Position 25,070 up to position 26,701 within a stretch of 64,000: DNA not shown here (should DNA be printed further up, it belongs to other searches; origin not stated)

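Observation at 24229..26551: Adjacent metallophosphoesterase and Rnl2-type RNA ligase: putative RNA end-healing/sealing module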

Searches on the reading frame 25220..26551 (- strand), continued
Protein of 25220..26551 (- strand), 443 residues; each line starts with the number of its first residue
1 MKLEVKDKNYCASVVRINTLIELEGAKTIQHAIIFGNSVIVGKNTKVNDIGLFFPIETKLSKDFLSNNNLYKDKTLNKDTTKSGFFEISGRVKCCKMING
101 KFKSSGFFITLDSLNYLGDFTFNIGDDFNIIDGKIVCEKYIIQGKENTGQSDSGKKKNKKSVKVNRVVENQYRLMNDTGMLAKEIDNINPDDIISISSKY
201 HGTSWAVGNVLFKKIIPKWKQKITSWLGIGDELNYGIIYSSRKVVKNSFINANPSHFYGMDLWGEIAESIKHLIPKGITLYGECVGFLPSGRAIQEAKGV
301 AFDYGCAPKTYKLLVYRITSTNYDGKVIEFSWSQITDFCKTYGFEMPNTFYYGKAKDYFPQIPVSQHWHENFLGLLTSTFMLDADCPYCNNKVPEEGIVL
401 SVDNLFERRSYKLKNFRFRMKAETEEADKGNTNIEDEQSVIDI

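Call 16: search_solved_structures(query=A1, max_evalue=10, show_alignments=3)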
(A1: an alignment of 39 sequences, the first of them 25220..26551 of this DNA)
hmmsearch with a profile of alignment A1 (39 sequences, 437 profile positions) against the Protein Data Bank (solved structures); distinct sequences matched with E-value up to 10: 18.
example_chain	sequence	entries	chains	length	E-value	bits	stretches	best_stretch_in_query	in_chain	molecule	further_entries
2hvq_A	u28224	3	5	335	2.4e-06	30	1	253-420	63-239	Hypothetical 37.6 kDa protein in Gp24-hoc intergenic region | T4 RNA ligase 2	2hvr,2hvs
1s68_A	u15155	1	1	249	8.1e-06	28.2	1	253-419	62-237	RNA Ligase 2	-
6vt5_A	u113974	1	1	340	0.0014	20.9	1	13-119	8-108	RNA Ligase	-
5cot_A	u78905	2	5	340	0.0015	20.8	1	13-119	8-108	Naegleria gruberi RNA ligase | RNA ligase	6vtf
6vt4_A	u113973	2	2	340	0.0015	20.8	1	13-119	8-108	RNA Ligase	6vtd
6vt1_A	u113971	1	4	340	0.0015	20.8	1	13-119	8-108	RNA Ligase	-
5cou_A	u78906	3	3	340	0.0015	20.7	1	13-119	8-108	Naegleria gruberi RNA ligase | RNA ligase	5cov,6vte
6vt0_A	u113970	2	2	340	0.0015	20.7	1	13-119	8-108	RNA Ligase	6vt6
6vt9_A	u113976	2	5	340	0.0015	20.7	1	13-119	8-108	RNA ligase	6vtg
6vt3_A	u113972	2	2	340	0.0028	19.9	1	13-119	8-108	RNA Ligase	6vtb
6vt8_A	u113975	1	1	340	0.0033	19.6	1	13-119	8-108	RNA Ligase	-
6fdm_A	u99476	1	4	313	0.065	15.4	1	165-246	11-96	Serine/threonine-protein kinase RIO2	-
7vbt_A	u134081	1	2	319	0.067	15.3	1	165-246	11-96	Serine/threonine-protein kinase RIO2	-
6hk6_A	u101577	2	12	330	0.067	15.3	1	164-246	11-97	Serine/threonine-protein kinase RIO2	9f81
6fdn_A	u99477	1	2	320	0.067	15.3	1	165-246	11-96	Serine/threonine-protein kinase RIO2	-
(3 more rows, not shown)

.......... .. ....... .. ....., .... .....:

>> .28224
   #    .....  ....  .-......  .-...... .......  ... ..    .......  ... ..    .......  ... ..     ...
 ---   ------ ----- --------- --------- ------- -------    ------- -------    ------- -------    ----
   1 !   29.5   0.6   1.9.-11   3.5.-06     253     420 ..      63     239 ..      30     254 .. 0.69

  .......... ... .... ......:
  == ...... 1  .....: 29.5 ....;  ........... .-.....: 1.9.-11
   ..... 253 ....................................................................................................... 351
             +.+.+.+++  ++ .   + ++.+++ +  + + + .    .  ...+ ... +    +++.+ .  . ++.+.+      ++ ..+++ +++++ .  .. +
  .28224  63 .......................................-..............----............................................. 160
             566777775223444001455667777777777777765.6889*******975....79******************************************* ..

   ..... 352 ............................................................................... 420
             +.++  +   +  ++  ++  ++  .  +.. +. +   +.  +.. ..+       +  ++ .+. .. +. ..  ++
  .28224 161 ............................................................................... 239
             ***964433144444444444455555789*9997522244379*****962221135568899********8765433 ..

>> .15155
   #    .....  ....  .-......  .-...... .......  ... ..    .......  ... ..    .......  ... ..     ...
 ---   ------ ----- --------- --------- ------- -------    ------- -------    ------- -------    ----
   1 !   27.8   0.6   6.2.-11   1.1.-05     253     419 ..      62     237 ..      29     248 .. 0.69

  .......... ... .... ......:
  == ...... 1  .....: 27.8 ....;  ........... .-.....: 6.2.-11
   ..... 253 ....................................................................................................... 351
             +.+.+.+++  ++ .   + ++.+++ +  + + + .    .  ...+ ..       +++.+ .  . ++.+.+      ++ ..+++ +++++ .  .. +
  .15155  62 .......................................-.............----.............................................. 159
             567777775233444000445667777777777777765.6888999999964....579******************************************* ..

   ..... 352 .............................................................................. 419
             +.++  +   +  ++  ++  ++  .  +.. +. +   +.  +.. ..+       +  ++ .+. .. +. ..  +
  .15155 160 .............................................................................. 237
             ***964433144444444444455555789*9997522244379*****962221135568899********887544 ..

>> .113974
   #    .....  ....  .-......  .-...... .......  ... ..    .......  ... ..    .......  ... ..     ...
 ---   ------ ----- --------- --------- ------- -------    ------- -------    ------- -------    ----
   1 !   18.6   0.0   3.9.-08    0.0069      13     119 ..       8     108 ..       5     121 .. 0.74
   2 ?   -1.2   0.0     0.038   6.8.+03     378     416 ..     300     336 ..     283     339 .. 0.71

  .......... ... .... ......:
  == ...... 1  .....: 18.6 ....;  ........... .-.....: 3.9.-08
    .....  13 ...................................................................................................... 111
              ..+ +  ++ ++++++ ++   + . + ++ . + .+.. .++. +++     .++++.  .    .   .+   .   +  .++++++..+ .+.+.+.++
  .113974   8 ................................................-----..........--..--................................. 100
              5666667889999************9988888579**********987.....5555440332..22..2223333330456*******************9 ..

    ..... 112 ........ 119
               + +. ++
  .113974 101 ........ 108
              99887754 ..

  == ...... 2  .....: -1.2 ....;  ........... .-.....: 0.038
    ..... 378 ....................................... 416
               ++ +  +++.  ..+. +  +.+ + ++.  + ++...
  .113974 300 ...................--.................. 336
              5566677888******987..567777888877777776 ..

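Call 18: find_related_loci(query=A1, collection=viral_contigs, flank=10000)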
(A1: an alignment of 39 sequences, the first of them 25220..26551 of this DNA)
Query A1 (443 aa) in viral_contigs; peptide patterns used: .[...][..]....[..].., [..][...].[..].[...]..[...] (x = any residue, [..] = any of these).
318 stretches matched a pattern; 261 encode a relative of the query (tblastn E <= 1e-3); the best 80 are kept; 80 distinct loci.
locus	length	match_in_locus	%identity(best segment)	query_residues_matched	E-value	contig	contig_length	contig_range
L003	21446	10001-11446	52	4-442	4e-149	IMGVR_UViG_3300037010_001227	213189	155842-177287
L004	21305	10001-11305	49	9-442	4e-121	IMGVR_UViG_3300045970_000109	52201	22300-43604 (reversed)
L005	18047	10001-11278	43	6-442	2e-108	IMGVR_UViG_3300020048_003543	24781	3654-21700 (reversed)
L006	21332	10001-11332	43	1-440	9e-105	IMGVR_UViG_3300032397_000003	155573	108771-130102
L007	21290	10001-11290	44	1-438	1e-103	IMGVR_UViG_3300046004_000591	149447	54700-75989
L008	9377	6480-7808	43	1-440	5e-103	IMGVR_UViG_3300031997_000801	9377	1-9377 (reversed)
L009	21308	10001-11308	40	1-439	2e-101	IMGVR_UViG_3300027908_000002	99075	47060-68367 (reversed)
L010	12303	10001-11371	38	5-439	4e-101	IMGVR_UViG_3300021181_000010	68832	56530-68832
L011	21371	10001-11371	38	5-439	4e-101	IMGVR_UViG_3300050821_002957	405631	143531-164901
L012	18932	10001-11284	42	7-437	5e-101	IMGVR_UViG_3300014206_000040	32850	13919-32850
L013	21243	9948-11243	43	1-438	6e-101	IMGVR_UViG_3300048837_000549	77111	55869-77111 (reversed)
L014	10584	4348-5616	41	6-440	8e-101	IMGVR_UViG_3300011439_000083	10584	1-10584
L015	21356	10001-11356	42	1-438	3e-100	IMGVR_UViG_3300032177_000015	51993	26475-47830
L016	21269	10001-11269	41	7-439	3e-100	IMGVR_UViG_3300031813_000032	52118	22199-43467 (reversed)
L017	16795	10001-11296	42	4-443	7e-100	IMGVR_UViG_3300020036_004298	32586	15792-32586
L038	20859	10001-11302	39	4-435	2e-89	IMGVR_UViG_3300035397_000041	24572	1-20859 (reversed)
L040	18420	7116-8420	40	4-437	4e-89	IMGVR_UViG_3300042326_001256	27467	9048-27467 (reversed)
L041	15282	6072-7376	40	4-437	4e-89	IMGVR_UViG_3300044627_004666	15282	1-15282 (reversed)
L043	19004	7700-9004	40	4-437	4e-89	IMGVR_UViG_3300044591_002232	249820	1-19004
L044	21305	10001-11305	39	1-441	2e-88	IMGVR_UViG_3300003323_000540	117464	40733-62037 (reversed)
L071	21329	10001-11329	37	9-437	9e-75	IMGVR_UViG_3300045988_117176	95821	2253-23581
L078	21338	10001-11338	37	9-437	2e-71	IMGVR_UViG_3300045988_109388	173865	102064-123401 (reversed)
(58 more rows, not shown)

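Call 26: predict_structure(alignment_id=A1)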
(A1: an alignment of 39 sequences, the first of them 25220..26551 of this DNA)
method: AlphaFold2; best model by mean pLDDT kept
length: 443 residues; sequences in the alignment: 39
mean_pLDDT: 86.3   pTM: 0.80
mean pLDDT of the five models: 86.3, 86.1, 86.0, 84.2, 83.1
residues with pLDDT >= 90: 288; 70-90: 99; 50-70: 27; < 50: 29
segments of 3 or more residues with pLDDT < 50: 146-163, 243-245, 247-251, 441-443
pLDDT, mean of each block of 10 residues (from residue 1): 87 95 92 91 96 94 97 97 93 86 92 94 95 94 55 43 63 83 93 97 92 79 77 86 51 60 91 96 93 88 94 96 93 97 96 97 92 94 92 94 92 89 76 58 40
secondary structure, 60 per line:
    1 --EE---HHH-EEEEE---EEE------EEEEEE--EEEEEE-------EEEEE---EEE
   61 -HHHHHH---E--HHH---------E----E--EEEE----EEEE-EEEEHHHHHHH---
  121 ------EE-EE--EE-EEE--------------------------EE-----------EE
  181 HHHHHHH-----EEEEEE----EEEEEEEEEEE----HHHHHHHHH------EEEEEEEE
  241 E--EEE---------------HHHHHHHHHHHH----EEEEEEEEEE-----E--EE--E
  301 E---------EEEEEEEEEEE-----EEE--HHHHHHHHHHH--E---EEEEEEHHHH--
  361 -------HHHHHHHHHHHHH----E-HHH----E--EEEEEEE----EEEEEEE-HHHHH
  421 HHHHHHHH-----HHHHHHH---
elements in order: E12-16 E20-22 E29-34 E37-42 E50-54 E58-60 H62-67 E94-97 E102-105 E107-110 H111-117 E137-139 H181-187 E193-198 E203-213 H218-226 E233-241 E244-246 H262-273 E278-287 E311-321 E327-329 H332-342 E349-354 H355-358 H368-380 E397-403 E408-414 H416-428 H434-440

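Call 29: search_protein_families(library=pfam, proteins=[L040:8423-8947:+, L044:11308-11925:+, L078:11856-12596:+, L038:16350-17459:+, L041:8376-9050:+, L071:7517-8713:+], max_evalue=0.01)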
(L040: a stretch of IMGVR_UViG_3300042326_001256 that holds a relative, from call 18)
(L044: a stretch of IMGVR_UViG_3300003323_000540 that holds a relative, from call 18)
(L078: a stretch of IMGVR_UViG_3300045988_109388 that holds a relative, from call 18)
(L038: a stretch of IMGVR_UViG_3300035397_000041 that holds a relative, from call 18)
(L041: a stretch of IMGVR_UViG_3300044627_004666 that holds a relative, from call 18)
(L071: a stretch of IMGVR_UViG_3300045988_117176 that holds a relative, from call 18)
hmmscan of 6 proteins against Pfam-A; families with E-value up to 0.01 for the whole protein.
L040:8423-8947:+ (174 aa): 4 families
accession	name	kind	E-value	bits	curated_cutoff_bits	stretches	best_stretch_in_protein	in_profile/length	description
PF13671.12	AAA_33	-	2.3e-20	73.8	27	1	8-140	2-140/143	AAA domain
PF07931.18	CPT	-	0.00023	21.5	22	1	6-126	2-133/172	Chloramphenicol phosphotransferase-like protein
PF08433.16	KTI12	-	0.0013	18.8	22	1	8-143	4-140/271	Chromatin associated protein KTI12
PF13207.12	AAA_17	-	0.0078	16.9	27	0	12-126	2-125/136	AAA domain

L044:11308-11925:+ (205 aa): 0 families

L078:11856-12596:+ (246 aa): 2 families
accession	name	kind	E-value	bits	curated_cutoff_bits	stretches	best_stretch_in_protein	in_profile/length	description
PF01743.26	PolyA_pol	-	4e-20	72.9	23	1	7-148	2-126/126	Poly A polymerase head domain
PF12627.12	PolyA_pol_RNAbd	-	0.0084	16.3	22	0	193-216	17-40/64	Probable RNA and SrmB- binding site of polymerase A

L038:16350-17459:+ (369 aa): 1 family
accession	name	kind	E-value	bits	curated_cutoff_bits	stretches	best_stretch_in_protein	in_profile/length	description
PF10127.15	RlaP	-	3.8e-19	69.8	23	1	14-129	22-141/249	RNA repair pathway DNA polymerase beta family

L041:8376-9050:+ (224 aa): 3 families
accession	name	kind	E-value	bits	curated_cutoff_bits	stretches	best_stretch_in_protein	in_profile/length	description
PF00149.33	Metallophos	-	8.3e-08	33.3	21.5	1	1-189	1-158/191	Calcineurin-like phosphoesterase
PF12850.12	Metallophos_2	-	0.00011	22.7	27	1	1-42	1-40/154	Calcineurin-like phosphoesterase superfamily domain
PF22505.1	RNase_J_b_CASP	-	0.009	16.2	27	0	6-57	6-57/126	Ribonuclease J, beta-CASP domain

L071:7517-8713:+ (398 aa): 4 families
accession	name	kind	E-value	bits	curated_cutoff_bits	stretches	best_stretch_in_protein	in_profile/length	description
PF01068.26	DNA_ligase_A_M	-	6e-21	75.5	26.2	1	113-314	2-204/204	ATP dependent DNA ligase domain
PF09414.15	RNA_ligase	-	2.5e-09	37.9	27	1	132-314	3-171/171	RNA ligase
PF01653.23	DNA_ligase_aden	-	0.00057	19.9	27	1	107-202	18-119/253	NAD-dependent DNA ligase adenylation domain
PF14743.12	DNA_ligase_OB_2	-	0.0023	18.3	28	1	337-395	13-66/66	DNA ligase OB-like domain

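Call 32: find_encoding_contigs(protein=P0004, flank=6000, max_places=2)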
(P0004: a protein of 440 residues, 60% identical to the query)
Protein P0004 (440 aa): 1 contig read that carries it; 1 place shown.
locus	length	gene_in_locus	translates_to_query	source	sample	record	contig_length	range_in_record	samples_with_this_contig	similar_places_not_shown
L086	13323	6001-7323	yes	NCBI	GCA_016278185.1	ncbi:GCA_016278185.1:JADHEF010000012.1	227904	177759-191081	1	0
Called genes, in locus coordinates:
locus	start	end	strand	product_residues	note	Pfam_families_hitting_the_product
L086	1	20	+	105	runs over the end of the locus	-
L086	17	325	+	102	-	-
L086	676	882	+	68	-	-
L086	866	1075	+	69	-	-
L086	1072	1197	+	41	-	-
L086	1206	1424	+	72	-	-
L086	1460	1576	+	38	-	-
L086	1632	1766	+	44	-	-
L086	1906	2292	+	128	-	-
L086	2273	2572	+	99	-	-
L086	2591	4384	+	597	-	PF22942:DUF7025 (weak), PF00004:AAA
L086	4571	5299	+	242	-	PF01541:GIY-YIG, PF07460:NUMOD3 (faint)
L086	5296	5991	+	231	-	-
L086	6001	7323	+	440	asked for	PF09414:RNA_ligase (faint)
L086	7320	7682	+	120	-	-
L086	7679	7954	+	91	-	-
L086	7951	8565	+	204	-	PF00149:Metallophos (weak)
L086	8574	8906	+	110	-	-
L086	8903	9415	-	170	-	-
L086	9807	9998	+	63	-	-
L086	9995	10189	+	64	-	-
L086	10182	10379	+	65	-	-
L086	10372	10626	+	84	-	-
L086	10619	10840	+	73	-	-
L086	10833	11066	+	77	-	-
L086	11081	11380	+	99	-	-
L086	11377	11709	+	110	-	-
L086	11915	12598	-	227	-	-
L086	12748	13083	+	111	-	-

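Call 33: find_encoding_contigs(protein=P0003, flank=6000, max_places=2)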
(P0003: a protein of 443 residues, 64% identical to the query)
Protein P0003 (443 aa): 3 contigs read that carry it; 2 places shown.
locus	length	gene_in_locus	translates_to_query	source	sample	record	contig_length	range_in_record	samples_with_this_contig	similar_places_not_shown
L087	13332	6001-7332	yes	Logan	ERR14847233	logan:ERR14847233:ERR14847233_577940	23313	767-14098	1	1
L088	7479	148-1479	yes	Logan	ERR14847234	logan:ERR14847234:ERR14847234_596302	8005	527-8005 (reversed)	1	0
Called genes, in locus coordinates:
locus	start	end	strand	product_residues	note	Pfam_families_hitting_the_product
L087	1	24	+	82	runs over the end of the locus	-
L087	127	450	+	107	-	-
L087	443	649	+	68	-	-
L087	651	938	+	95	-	-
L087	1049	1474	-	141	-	-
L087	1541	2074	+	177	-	PF20935:DUF6847 (faint)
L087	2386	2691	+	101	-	-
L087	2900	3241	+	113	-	-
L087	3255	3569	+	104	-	-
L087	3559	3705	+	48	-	-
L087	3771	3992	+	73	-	-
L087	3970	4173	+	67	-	-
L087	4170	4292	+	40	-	-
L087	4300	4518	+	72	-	-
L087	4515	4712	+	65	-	-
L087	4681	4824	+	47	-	-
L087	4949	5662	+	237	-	-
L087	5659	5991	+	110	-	-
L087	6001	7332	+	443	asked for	-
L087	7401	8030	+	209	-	PF00149:Metallophos (weak)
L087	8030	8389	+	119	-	-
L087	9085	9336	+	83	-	-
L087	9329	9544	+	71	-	-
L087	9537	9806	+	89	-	-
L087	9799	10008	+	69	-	-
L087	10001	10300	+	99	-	-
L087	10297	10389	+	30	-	-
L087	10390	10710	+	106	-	-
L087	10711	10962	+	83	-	-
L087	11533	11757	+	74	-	-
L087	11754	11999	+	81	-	-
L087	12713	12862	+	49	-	-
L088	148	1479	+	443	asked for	-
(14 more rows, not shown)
